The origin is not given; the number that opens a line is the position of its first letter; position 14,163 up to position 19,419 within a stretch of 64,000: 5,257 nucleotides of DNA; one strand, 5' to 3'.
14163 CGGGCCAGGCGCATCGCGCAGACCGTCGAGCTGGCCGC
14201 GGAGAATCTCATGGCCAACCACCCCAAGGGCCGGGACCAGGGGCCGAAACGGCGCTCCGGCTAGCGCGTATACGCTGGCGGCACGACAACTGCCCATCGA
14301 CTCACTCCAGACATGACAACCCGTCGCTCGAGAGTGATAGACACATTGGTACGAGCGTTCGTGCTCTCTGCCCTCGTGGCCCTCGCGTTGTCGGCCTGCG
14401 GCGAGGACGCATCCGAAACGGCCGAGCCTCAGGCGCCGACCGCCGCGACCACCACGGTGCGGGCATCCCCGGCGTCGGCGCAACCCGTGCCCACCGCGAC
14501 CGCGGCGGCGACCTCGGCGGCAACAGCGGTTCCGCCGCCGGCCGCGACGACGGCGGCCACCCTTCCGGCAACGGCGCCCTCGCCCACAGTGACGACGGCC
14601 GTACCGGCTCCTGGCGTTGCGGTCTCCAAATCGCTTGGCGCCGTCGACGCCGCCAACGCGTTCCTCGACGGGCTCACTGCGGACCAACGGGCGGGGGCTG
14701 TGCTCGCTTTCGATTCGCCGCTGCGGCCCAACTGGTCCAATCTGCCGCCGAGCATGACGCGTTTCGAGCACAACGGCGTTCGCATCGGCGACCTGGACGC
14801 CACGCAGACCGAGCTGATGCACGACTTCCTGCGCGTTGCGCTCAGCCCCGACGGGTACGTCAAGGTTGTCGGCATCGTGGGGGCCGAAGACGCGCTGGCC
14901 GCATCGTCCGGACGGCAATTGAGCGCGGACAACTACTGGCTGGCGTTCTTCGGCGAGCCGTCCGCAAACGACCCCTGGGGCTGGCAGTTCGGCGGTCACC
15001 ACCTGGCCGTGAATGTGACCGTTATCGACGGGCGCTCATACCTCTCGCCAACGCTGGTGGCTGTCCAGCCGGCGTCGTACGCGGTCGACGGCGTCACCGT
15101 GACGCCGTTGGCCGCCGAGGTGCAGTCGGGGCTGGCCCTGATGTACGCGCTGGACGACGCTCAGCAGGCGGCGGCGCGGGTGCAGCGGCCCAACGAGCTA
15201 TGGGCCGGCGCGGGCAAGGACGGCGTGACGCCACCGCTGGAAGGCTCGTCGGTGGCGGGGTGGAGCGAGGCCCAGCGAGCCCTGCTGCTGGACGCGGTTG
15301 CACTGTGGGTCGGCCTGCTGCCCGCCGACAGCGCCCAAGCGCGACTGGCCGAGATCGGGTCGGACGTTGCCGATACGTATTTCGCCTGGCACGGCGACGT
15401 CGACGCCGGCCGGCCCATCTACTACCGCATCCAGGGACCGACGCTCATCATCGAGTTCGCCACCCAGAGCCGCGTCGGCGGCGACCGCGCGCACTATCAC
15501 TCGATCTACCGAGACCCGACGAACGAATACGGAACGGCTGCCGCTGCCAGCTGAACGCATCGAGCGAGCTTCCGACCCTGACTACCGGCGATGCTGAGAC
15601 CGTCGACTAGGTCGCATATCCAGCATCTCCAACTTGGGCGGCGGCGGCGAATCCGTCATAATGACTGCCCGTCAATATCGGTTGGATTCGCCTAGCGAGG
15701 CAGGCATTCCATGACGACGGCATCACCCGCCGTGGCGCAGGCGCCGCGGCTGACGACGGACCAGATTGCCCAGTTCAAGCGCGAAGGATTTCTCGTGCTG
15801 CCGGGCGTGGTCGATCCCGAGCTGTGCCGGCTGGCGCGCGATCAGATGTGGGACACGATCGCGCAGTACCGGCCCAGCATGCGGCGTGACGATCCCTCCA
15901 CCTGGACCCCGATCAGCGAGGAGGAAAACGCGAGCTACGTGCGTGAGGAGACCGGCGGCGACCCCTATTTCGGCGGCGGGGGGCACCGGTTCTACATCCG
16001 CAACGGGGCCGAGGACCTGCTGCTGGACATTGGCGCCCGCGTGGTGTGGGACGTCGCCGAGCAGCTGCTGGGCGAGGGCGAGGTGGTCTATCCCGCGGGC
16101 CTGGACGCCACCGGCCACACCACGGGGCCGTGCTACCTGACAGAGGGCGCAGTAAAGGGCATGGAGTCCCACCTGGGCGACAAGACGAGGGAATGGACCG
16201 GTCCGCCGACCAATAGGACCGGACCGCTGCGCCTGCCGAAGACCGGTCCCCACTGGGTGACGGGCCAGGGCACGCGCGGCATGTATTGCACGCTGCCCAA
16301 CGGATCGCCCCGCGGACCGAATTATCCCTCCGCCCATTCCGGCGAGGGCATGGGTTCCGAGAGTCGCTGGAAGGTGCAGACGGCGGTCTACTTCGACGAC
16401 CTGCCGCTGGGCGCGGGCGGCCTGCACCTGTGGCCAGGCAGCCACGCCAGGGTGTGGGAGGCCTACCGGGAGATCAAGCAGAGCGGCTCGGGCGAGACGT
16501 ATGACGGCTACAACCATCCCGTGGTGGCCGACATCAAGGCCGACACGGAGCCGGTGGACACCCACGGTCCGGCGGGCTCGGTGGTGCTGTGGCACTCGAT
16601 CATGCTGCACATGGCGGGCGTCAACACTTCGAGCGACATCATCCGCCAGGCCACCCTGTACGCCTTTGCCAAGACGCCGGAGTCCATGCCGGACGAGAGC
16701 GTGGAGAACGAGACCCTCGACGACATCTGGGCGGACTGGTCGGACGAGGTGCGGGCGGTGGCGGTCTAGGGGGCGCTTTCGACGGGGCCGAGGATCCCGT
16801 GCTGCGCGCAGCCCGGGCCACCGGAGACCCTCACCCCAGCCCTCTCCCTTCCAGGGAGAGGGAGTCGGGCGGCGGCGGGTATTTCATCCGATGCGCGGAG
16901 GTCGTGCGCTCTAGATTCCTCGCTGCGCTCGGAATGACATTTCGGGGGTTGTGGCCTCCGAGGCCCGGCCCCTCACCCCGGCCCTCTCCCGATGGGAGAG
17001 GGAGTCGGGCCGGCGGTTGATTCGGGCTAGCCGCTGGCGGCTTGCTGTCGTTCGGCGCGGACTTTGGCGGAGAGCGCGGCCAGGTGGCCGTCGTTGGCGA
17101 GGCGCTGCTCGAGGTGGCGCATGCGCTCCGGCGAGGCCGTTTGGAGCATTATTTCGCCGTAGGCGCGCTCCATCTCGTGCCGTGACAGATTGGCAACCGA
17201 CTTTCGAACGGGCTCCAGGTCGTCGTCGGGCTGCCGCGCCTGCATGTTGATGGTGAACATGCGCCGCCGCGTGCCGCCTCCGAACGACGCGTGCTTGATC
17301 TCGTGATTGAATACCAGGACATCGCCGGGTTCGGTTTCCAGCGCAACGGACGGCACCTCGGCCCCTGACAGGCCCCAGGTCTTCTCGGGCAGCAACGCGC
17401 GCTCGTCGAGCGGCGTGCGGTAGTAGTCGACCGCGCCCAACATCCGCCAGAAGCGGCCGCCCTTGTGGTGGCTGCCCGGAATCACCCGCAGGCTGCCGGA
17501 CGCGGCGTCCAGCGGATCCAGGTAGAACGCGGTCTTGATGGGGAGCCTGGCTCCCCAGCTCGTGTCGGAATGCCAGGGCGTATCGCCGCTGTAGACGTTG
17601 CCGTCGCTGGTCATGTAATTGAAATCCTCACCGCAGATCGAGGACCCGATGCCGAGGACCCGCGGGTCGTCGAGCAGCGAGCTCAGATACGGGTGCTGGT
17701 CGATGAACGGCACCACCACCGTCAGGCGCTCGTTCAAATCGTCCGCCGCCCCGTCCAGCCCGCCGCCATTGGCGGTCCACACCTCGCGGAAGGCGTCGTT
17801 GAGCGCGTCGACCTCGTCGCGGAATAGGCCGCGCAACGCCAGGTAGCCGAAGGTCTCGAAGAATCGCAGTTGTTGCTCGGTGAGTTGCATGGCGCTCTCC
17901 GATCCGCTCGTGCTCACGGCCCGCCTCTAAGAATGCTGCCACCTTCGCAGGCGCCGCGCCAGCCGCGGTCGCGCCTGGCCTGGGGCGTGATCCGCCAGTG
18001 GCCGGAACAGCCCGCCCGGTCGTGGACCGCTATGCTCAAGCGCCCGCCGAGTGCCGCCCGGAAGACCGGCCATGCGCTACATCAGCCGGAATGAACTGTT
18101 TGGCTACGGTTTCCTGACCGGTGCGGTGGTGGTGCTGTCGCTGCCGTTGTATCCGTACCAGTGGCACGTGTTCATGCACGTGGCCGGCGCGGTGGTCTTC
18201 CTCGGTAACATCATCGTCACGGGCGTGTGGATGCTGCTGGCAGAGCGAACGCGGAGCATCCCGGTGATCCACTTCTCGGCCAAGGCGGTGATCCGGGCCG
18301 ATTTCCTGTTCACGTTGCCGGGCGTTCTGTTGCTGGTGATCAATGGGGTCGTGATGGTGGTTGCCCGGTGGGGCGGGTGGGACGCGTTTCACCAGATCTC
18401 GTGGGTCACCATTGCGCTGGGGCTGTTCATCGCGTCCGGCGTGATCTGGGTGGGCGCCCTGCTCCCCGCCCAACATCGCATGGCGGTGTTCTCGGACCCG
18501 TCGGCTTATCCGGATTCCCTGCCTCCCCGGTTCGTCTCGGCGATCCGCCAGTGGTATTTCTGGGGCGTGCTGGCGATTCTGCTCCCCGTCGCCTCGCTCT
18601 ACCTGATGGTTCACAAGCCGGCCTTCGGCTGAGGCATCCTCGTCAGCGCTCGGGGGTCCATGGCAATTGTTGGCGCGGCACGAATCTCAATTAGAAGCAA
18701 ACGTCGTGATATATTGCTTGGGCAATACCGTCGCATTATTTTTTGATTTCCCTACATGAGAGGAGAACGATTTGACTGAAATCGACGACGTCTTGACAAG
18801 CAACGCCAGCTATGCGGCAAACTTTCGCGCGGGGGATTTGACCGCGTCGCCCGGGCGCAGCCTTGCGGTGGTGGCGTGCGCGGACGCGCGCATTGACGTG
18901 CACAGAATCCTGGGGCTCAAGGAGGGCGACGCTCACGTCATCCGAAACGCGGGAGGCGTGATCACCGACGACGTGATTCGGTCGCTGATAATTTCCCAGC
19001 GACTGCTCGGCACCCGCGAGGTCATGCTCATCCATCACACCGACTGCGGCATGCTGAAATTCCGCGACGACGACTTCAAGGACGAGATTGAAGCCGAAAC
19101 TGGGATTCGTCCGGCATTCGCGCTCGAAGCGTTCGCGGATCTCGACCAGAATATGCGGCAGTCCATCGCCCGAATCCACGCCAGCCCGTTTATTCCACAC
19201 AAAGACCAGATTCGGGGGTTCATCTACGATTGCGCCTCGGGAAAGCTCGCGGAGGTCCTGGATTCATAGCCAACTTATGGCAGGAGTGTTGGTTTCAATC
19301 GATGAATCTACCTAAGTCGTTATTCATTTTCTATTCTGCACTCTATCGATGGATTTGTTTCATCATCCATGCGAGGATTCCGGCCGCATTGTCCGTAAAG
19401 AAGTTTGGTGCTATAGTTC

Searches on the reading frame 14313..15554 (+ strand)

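Call 22: search_protein_families(library=pfam, proteins=[window:14313-15554:+], max_evalue=0.001)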
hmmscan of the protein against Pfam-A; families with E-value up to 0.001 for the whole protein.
window:14313-15554:+ (413 aa): 1 family
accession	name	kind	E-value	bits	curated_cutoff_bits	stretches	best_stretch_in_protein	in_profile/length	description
PF12006.13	DUF3500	-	4.8e-77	259.8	27.2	1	110-407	8-296/297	Protein of unknown function (DUF3500)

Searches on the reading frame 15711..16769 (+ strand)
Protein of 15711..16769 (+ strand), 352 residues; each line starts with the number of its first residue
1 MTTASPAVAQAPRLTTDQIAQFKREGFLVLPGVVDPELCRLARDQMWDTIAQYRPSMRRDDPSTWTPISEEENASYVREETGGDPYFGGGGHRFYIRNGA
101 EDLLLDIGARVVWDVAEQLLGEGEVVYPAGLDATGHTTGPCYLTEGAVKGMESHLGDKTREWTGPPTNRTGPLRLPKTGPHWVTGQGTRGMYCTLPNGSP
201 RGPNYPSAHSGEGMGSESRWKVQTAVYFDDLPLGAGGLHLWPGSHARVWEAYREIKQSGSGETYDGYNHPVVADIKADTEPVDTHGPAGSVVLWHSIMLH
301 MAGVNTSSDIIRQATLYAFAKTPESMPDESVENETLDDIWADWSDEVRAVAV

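Call 22: search_protein_families(library=pfam, proteins=[window:15711-16769:+], max_evalue=0.001)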
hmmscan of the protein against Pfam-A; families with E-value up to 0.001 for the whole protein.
window:15711-16769:+ (352 aa): 1 family
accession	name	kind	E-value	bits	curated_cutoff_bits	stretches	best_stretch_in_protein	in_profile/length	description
PF05721.19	PhyH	-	1.7e-10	42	22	1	222-313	127-212/213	Phytanoyl-CoA dioxygenase (PhyH)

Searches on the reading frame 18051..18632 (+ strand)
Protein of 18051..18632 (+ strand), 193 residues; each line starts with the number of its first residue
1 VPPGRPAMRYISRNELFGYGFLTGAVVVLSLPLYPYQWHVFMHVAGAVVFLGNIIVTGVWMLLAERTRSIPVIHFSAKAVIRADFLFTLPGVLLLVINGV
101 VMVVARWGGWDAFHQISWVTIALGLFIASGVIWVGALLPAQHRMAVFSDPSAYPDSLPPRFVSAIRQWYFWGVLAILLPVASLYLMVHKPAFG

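Call 22: search_protein_families(library=pfam, proteins=[window:18051-18632:+], max_evalue=0.001)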
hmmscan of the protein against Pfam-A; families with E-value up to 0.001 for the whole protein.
window:18051-18632:+ (193 aa): 1 family
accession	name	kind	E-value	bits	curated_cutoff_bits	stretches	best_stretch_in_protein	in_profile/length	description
PF10027.14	DUF2269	-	2.6e-22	80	28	1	41-190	5-150/150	Predicted integral membrane protein (DUF2269)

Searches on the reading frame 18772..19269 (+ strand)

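Call 22: search_protein_families(library=pfam, proteins=[window:18772-19269:+], max_evalue=0.001)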
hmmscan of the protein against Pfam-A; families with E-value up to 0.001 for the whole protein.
window:18772-19269:+ (165 aa): 1 family
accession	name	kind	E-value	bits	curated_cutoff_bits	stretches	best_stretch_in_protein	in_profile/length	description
PF00484.24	Pro_CA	-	5.3e-13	50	25.7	1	32-98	2-71/156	Carbonic anhydrase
